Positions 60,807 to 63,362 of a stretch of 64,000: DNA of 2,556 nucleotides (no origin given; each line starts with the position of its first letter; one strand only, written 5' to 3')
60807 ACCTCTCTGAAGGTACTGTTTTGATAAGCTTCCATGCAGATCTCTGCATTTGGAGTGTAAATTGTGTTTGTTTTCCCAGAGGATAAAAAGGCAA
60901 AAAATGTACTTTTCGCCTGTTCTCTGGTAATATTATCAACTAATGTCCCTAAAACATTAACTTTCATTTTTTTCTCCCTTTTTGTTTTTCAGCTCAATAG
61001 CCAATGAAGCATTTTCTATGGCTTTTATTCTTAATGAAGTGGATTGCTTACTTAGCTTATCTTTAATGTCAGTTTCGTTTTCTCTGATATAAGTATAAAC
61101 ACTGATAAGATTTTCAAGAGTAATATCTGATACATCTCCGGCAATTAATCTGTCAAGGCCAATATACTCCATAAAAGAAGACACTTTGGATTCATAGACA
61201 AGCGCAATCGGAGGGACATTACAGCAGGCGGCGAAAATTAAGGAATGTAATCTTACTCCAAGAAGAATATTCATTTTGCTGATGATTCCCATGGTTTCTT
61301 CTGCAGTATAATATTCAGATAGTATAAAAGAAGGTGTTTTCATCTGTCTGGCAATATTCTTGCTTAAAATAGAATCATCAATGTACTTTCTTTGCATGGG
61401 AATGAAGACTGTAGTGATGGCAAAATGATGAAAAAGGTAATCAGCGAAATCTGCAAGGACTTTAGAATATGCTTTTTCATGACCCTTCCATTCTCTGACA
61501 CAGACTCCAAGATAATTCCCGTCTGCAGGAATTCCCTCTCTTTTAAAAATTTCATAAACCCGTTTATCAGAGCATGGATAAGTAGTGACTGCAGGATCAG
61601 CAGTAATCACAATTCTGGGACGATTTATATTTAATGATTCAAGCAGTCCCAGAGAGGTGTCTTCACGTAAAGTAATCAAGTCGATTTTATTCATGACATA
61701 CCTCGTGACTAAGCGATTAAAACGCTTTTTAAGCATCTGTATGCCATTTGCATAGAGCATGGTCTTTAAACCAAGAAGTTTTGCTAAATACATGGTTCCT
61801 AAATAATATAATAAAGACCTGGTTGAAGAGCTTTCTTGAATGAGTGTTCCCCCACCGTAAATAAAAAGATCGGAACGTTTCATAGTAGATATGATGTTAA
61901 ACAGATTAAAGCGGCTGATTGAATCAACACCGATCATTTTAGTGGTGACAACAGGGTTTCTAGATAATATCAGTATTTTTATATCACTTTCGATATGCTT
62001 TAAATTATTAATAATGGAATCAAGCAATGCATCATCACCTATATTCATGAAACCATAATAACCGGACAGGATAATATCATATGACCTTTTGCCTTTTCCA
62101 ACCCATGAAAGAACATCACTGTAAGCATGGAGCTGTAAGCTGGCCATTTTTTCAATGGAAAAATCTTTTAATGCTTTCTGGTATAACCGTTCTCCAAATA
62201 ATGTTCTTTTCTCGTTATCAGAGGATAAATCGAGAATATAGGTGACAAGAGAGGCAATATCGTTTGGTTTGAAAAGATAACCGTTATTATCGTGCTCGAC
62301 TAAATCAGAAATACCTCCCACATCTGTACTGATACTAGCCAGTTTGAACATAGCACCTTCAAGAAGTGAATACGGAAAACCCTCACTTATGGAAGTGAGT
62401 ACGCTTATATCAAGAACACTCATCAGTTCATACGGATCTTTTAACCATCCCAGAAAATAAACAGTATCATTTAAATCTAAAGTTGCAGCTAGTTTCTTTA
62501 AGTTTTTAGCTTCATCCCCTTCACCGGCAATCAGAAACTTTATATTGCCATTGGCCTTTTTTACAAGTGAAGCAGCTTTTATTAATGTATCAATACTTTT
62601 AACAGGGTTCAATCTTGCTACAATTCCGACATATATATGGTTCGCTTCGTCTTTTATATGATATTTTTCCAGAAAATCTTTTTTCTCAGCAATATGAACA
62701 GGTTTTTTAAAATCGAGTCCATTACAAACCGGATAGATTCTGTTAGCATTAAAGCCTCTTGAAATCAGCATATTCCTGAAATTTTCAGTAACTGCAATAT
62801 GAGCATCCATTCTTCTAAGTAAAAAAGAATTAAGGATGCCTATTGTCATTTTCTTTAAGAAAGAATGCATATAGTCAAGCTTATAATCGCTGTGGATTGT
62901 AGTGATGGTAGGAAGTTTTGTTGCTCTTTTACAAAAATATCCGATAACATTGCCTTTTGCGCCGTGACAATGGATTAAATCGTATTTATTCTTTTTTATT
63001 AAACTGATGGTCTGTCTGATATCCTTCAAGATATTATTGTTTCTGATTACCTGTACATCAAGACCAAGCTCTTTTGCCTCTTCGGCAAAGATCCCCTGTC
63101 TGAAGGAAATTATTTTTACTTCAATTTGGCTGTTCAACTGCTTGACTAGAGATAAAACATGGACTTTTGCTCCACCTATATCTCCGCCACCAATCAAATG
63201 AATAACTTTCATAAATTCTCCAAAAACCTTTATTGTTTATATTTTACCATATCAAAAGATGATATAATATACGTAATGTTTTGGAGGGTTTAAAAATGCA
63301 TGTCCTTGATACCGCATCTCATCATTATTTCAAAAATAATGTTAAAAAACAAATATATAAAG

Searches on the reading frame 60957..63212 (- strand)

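Call 90: search_protein_families(library=pfam, proteins=[window:60957-63212:-], max_evalue=0.00001)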
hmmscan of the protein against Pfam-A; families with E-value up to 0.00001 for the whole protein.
window:60957-63212:- (751 aa): 6 families
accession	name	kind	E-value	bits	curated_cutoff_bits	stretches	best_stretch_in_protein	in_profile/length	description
PF00534.26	Glycos_transf_1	-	1.5e-37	129.2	26.4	1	192-343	15-169/172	Glycosyl transferases group 1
PF04230.19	PS_pyruv_trans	-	3.6e-35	122.7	25.3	1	390-674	1-279/280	Polysaccharide pyruvyl transferase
PF13692.12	Glyco_trans_1_4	-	2.1e-30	106.3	27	1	194-332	3-142/142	Glycosyl transferases group 1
PF13439.12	Glyco_transf_4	-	3.4e-22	79.7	28.5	1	12-168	1-168/170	Glycosyltransferase Family 4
PF13579.12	Glyco_trans_4_4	-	2.5e-14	54.4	29.7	1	13-165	1-158/158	Glycosyl transferase 4-like domain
PF13477.12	Glyco_trans_4_2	-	7.4e-11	42.8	23.4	1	15-112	9-112/139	Glycosyl transferase 4-like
